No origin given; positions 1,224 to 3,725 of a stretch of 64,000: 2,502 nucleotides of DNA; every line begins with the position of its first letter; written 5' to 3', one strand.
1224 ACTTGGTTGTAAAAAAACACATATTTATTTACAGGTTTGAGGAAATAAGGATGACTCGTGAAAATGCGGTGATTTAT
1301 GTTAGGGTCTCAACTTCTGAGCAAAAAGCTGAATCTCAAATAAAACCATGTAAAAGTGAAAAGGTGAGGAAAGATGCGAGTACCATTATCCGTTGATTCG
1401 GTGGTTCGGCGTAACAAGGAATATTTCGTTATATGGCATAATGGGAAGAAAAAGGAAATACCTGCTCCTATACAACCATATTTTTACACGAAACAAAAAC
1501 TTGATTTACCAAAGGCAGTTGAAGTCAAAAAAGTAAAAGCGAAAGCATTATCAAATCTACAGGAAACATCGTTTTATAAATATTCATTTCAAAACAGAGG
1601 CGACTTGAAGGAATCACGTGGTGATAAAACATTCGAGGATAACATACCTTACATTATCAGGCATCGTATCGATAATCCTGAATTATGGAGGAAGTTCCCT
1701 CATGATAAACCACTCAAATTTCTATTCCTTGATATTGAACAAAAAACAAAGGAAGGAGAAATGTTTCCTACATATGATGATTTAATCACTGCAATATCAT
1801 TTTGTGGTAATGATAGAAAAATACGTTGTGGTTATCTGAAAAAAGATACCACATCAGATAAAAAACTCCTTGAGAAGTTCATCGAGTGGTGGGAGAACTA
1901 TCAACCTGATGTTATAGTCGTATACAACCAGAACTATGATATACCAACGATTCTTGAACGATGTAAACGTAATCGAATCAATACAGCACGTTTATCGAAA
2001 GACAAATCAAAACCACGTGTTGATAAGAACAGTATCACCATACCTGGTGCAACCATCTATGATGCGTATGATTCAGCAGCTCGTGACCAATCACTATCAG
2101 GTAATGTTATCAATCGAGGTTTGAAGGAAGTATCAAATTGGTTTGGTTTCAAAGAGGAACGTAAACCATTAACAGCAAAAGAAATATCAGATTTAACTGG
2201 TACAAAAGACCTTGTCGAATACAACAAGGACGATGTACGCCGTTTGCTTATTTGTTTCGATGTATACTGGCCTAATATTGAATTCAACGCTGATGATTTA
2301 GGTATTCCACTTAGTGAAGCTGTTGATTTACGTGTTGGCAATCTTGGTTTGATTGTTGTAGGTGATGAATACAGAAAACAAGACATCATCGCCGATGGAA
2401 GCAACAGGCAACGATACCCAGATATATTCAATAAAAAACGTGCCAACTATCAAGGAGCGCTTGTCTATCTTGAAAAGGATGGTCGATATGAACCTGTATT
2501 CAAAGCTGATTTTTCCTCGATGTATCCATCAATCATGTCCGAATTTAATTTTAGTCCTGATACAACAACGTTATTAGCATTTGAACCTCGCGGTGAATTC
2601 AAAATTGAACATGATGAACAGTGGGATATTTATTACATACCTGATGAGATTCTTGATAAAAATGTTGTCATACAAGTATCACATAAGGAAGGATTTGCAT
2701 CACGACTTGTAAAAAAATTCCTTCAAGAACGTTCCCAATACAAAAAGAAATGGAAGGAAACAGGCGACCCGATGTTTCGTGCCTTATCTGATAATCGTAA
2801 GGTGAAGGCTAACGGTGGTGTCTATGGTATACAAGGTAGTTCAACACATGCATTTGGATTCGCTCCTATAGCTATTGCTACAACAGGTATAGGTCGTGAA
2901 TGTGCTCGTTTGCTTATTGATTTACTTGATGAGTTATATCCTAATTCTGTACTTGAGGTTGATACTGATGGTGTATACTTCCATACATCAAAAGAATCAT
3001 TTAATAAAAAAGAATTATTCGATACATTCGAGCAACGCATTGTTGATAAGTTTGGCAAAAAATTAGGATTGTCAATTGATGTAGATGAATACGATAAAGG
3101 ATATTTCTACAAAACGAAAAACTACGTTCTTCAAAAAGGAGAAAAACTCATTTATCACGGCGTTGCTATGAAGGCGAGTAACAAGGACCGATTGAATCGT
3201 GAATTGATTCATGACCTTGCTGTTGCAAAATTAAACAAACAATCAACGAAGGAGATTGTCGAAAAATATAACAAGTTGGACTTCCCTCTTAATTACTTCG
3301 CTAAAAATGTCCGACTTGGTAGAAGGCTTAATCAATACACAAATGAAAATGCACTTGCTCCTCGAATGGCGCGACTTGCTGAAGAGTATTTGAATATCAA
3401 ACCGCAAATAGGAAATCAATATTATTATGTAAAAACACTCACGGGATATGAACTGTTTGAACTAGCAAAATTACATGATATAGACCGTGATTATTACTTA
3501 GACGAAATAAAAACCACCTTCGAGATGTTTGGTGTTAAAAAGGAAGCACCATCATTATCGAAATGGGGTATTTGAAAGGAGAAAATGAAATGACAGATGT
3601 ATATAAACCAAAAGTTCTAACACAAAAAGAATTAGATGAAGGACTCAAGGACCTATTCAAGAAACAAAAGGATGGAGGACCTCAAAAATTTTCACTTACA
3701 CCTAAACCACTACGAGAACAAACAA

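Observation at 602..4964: Replication/recombination core: small serine recombinase + family-B DNA polymerase + SF3-like helicase ATPase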

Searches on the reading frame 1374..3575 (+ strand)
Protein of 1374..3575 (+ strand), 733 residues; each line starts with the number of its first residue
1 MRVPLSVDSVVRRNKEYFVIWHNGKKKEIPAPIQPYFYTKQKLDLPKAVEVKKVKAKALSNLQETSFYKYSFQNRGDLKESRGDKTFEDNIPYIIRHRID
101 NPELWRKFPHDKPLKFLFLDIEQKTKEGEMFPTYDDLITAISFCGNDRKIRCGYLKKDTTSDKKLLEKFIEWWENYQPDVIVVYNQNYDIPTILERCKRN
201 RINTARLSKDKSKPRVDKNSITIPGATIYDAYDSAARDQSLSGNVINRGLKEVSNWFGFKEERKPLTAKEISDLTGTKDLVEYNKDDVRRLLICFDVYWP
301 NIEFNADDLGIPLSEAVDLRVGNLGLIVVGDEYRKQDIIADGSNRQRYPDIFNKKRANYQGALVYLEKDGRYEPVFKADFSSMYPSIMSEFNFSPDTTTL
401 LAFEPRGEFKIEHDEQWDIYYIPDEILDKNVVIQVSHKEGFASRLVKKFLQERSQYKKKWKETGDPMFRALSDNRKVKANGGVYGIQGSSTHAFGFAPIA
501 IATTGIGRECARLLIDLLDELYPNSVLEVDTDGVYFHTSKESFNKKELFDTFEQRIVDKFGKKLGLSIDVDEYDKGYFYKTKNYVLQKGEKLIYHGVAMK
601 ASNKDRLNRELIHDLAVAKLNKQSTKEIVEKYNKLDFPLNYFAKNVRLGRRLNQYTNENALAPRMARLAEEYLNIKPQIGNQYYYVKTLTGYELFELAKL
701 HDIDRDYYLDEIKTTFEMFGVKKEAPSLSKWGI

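Call 4: search_protein_families(library=pfam, proteins=[window:1374-3575:+], max_evalue=0.01)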
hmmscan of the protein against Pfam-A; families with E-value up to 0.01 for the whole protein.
window:1374-3575:+ (733 aa): 4 families
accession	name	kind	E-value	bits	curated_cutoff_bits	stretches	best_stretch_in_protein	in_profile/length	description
PF00136.26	DNA_pol_B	-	8.4e-22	78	23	1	353-688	35-408/453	DNA polymerase family B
PF03104.25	DNA_pol_B_exo1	-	2.6e-12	47.1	23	1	113-253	63-242/242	DNA polymerase family B, exonuclease domain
PF13482.12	RNase_H_2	-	1.7e-07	31.8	22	1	117-291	1-157/165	RNase_H superfamily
PF10108.15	DNA_pol_B_exo2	-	3.2e-05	24.2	24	1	138-216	11-91/213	Predicted 3'-5' exonuclease related to the exonuclease domain of PolB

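Call 5: search_protein_families(library=phrogs, proteins=[window:1374-3575:+], max_evalue=0.001)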
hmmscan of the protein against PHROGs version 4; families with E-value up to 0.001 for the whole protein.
window:1374-3575:+ (733 aa): 3 families
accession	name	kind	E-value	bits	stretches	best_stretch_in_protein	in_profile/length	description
phrog_262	-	DNA, RNA and nucleotide metabolism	6.9e-36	124.7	1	17-563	23-596/856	DNA polymerase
phrog_2062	-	DNA, RNA and nucleotide metabolism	1.3e-14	54.7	2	354-460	378-482/502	DNA polymerase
phrog_3011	-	DNA, RNA and nucleotide metabolism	5.9e-07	29.6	1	162-215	227-280/576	DNA polymerase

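Call 9: find_homologous_proteins(query=window:1374-3575:+)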
Query window:1374-3575:+ (733 aa): 118 proteins with E <= 0.001 among 8000 candidates.
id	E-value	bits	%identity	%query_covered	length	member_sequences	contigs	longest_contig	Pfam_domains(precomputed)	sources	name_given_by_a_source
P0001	0.0e+0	1683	100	100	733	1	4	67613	PF00136.27,PF13482.13,PF03104.26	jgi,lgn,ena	-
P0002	0.0e+0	1337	80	72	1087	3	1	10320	PF00136.27,PF13482.13,PF14528.12,PF03104.26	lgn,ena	-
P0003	0.0e+0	1031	61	100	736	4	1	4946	PF00136.27,PF13482.13,PF03104.26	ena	-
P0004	2.5e-294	996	61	100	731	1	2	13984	PF00136.27,PF03104.26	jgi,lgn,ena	-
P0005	3.1e-294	996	59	100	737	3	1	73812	PF00136.27,PF13482.13,PF03104.26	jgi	-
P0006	2.2e-290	983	60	100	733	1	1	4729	PF00136.27,PF03104.26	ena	-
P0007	1.1e-289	981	61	100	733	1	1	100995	PF00136.27,PF13482.13,PF03104.26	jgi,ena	-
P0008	2.2e-289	980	61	100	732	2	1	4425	PF00136.27,PF13482.13,PF03104.26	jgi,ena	-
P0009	2.0e-288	977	60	100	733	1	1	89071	PF00136.27,PF03104.26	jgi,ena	-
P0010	4.7e-288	976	60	100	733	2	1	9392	PF00136.27,PF13482.13,PF03104.26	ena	-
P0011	4.4e-286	969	59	100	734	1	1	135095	PF00136.27,PF13482.13,PF10108.16,PF03104.26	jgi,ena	-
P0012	5.1e-282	956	59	100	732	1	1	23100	PF00136.27,PF10108.16,PF03104.26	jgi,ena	-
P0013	1.3e-281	954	60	98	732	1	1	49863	PF00136.27,PF13482.13,PF10108.16,PF03104.26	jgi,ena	-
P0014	3.8e-280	950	59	100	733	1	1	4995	PF00136.27,PF13482.13,PF10108.16,PF03104.26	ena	-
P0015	8.8e-276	935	61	72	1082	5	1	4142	PF00136.27,PF13482.13,PF14528.12,PF10108.16,PF03104.26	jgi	-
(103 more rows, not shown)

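Call 10: search_dna_similar(query=window:1374-3572:+, collection=phages, mode=protein, max_rows=25)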
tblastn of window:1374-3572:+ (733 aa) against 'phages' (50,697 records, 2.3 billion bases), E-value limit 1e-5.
Records with a match: 5; places in all: 5; records where one place covers at least 80% of the query: 0.
Best place of each record, by identity: <60% 5.
By first word of the organism name: Cyanophage 3; Synechococcus 2.
By host as written in the record: Synechococcus sp. WH8109 3; Prochlorococcus NATL2A 2.
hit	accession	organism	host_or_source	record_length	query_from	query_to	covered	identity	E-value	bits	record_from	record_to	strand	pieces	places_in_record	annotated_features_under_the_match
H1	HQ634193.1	Cyanophage P-RSM6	Prochlorococcus NATL2A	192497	169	589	57%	23.7%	2e-6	57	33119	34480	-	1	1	hypothetical protein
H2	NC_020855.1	Cyanophage P-RSM6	Prochlorococcus NATL2A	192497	169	589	57%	23.7%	2e-6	57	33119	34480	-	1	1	DNA polymerase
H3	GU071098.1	Synechococcus phage S-SSM7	Synechococcus sp. WH8109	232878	169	537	50%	22.8%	6e-6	56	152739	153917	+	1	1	gp43: DNA polymerase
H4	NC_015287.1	Synechococcus phage S-SSM7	Synechococcus sp. WH8109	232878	169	537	50%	22.8%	6e-6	56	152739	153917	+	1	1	gp43: DNA polymerase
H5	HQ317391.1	Cyanophage S-SSM6a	Synechococcus sp. WH8109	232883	169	537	50%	22.8%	6e-6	56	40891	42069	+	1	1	hypothetical protein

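Call 11: find_encoding_contigs(protein=P0001, flank=10000, max_places=4)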
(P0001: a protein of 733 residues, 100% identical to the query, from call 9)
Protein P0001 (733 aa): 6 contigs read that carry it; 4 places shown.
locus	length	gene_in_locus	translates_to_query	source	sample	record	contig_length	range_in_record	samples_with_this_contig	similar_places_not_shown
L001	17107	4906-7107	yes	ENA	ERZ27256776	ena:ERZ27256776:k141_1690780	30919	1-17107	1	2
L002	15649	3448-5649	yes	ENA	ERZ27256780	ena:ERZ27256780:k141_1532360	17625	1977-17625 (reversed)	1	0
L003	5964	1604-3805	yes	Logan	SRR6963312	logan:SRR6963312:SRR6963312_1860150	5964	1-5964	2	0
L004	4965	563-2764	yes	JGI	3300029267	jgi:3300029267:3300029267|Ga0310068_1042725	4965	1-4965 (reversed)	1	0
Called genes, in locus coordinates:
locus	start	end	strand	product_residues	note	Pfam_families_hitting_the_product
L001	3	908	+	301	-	?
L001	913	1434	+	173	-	-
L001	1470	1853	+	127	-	-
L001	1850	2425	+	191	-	-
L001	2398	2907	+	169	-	-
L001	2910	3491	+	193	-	-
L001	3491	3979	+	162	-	-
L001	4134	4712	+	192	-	PF00239:Resolvase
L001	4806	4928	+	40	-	-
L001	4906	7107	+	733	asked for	PF03104:DNA_pol_B_exo1, PF13482:RNase_H_2 (weak), PF00136:DNA_pol_B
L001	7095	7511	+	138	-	-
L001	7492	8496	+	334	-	PF05673:DUF815 (faint), PF13401:AAA_22 (faint), PF00004:AAA (weak)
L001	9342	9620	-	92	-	-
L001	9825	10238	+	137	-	PF03013:Pyr_excise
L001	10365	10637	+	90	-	-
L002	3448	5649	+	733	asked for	PF03104:DNA_pol_B_exo1, PF13482:RNase_H_2 (weak), PF00136:DNA_pol_B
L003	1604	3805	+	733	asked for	PF03104:DNA_pol_B_exo1, PF13482:RNase_H_2 (weak), PF00136:DNA_pol_B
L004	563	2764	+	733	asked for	PF03104:DNA_pol_B_exo1, PF13482:RNase_H_2 (weak), PF00136:DNA_pol_B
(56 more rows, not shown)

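Call 12: find_encoding_contigs(protein=P0007, flank=10000, max_places=2)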
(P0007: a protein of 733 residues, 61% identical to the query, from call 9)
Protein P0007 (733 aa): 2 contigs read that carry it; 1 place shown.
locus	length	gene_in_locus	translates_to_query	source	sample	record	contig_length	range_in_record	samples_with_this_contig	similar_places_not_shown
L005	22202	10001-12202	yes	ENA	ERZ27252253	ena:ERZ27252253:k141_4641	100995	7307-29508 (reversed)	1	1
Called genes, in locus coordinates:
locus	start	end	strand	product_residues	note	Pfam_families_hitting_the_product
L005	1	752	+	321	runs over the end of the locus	PF05496:RuvB_N, PF25199:nSTAND_NTPase5, PF00004:AAA, PF07724:AAA_2 (weak), PF07728:AAA_5 (weak), PF13173:AAA_14 (weak), PF13177:DNA_pol3_delta2 (weak), PF08542:Rep_fac_C, +4 more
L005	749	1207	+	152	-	-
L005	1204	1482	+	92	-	-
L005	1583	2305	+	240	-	PF12684:DUF3799 (faint), PF12705:PDDEXK_1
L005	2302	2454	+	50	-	-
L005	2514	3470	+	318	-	PF08241:Methyltransf_11 (faint), PF01555:N6_N4_Mtase (weak)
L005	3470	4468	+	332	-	PF01555:N6_N4_Mtase (weak), PF13847:Methyltransf_31 (weak), PF13649:Methyltransf_25 (weak)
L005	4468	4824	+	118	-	-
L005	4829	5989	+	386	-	PF14236:DruA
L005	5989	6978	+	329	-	PF02086:MethyltransfD12 (faint), PF08241:Methyltransf_11 (faint), PF09445:Methyltransf_15 (faint), PF01555:N6_N4_Mtase, PF13649:Methyltransf_25 (faint), PF13847:Methyltransf_31 (weak)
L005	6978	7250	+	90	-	-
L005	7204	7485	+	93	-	-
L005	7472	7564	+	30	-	-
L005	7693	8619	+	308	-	-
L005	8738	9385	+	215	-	PF00239:Resolvase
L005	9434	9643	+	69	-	-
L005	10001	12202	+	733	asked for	PF03104:DNA_pol_B_exo1, PF13482:RNase_H_2 (weak), PF00136:DNA_pol_B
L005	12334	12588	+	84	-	-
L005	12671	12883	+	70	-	-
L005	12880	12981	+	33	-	-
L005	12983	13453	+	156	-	-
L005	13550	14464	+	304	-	PF00004:AAA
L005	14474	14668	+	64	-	-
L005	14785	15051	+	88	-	-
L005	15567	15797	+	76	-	-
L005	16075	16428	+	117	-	-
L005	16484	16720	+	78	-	-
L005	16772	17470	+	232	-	PF02540:NAD_synthase, PF03054:tRNA_Me_trans (faint)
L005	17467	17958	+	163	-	PF00149:Metallophos, PF12850:Metallophos_2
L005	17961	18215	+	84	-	-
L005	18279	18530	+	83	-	-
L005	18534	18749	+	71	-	-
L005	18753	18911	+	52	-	-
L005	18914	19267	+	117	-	-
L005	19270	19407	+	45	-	-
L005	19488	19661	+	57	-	-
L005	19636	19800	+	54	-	-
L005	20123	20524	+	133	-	-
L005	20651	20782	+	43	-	-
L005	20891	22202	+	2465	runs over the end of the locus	-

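Call 14: find_related_loci(query=window:1374-3572:+, collection=viral_contigs, flank=6000)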
Query window:1374-3572:+ (733 aa) in viral_contigs; peptide patterns used: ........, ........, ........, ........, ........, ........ (x = any residue, [..] = any of these).
5 stretches matched a pattern, but none encodes a relative of the query by tblastn (E <= 1e-3).

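Call 16: find_related_loci(query=A1, collection=viral_contigs, flank=6000)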
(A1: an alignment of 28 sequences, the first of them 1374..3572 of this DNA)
Query A1 (733 aa) in viral_contigs; peptide patterns used: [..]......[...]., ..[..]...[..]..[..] (x = any residue, [..] = any of these).
51 stretches matched a pattern; 18 encode a relative of the query (tblastn E <= 1e-3); 18 distinct loci.
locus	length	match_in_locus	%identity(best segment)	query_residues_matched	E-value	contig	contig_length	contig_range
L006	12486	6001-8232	31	1-724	3e-80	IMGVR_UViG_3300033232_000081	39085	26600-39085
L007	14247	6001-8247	29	1-720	2e-74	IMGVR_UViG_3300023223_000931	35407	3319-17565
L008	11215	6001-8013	28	20-712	1e-62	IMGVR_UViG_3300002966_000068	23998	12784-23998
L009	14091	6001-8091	28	5-716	5e-62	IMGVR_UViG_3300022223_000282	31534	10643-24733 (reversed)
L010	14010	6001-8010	28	23-708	5e-67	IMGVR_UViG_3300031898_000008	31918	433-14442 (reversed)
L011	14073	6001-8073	26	23-716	3e-50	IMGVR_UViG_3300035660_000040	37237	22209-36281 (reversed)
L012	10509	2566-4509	27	91-732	2e-47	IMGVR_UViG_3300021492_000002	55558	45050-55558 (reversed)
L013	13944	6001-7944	27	91-732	3e-47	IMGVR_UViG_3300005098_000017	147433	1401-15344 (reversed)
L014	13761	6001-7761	28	91-667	2e-46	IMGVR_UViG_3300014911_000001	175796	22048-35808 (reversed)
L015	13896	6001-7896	26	83-712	9e-42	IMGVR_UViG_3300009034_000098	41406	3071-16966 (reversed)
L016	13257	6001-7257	30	127-535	3e-40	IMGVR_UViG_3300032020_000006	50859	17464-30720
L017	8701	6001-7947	27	102-722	1e-38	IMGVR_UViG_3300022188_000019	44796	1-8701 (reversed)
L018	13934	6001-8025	27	20-712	9e-55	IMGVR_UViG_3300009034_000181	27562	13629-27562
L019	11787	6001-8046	23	117-704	2e-29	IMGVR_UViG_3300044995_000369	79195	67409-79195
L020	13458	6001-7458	23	165-655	1e-14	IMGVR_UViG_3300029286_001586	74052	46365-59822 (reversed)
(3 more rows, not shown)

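Call 17: search_solved_structures(query=A1, max_evalue=0.001)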
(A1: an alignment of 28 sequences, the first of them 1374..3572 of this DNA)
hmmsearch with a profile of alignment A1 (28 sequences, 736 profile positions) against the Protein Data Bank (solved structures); distinct sequences matched with E-value up to 0.001: 75 (the best 60 are shown).
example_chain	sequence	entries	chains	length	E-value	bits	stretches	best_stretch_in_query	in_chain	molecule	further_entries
2jgu_A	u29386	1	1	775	2.1e-44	155.1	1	5-693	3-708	DNA POLYMERASE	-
1wn7_A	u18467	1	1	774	2.7e-43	151.4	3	445-691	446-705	Family B DNA Polymerase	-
1wns_A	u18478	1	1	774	5e-43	150.6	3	445-691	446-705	DNA POLYMERASE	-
3a2f_A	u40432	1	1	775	9.4e-43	149.6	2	5-411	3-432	DNA polymerase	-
5h12_A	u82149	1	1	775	3.6e-42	147.7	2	5-404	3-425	Deep Vent DNA Polymerase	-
7tqw_A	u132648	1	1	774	3.9e-42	147.6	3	445-691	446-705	DNA polymerase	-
5vu5_A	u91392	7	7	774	3.9e-41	144.3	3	445-691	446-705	DNA polymerase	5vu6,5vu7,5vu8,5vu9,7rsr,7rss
8s84_A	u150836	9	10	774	5.4e-41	143.8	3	444-692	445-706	DNA polymerase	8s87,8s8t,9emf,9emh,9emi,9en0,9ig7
4k8z_A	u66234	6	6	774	8.7e-41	143.2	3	445-691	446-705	DNA polymerase | DNA polymerase,DNA polymerase,DNA polymerase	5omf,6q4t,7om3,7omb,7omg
7rsu_A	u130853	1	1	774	6.7e-40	140.2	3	445-691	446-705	DNA polymerase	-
6wya_A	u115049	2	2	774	1e-39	139.6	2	445-715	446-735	DNA polymerase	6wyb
4fm2_A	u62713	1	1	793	6.5e-39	137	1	7-692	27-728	DNA polymerase 1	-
1qht_A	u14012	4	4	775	1.1e-38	136.2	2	444-691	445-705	PROTEIN (DNA POLYMERASE) | DNA polymerase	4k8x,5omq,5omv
6is7_A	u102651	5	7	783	1.2e-38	136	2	444-691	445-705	DNA polymerase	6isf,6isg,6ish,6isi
4flt_A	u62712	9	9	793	1.5e-38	135.7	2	8-411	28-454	DNA polymerase 1 | Pyrococcus abyssi B family DNA polymerase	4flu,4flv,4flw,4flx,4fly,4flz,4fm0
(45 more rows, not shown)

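Call 18: find_related_loci(query=A1, collection=metagenome_contigs, flank=10000)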
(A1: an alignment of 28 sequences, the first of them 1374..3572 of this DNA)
Query A1 (733 aa) in metagenome_contigs; peptide patterns used: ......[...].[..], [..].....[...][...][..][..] (x = any residue, [..] = any of these).
599 stretches matched a pattern (row limit reached: there are more); 430 encode a relative of the query (tblastn E <= 1e-3); the best 80 are kept; 80 distinct loci.
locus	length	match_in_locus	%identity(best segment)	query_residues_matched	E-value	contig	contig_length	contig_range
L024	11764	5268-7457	61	1-731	0e+0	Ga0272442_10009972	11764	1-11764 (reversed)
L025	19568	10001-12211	55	1-731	0e+0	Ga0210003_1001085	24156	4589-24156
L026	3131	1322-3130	64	1-601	0e+0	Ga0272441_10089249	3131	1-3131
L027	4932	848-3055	54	1-731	0e+0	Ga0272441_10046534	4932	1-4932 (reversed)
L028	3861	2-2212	56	4-731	0e+0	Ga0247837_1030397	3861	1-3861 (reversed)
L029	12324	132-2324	52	1-719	0e+0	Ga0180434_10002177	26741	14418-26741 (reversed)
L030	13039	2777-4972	52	1-717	0e+0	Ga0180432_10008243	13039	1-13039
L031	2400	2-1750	62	152-731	0e+0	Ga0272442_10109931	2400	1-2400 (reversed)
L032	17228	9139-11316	50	1-712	0e+0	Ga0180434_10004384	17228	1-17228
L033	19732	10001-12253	43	1-725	0e+0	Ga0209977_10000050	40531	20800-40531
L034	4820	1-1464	60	246-731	0e+0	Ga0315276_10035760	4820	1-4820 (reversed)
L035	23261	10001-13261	80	1-733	0e+0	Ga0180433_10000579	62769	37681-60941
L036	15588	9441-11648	46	1-719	0e+0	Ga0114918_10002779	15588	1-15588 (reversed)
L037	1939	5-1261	50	311-719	3e-130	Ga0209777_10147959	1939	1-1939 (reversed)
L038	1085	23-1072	58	1-352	4e-132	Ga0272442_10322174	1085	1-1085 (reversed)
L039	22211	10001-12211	51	1-731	0e+0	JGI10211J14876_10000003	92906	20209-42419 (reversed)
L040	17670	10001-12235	50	1-731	0e+0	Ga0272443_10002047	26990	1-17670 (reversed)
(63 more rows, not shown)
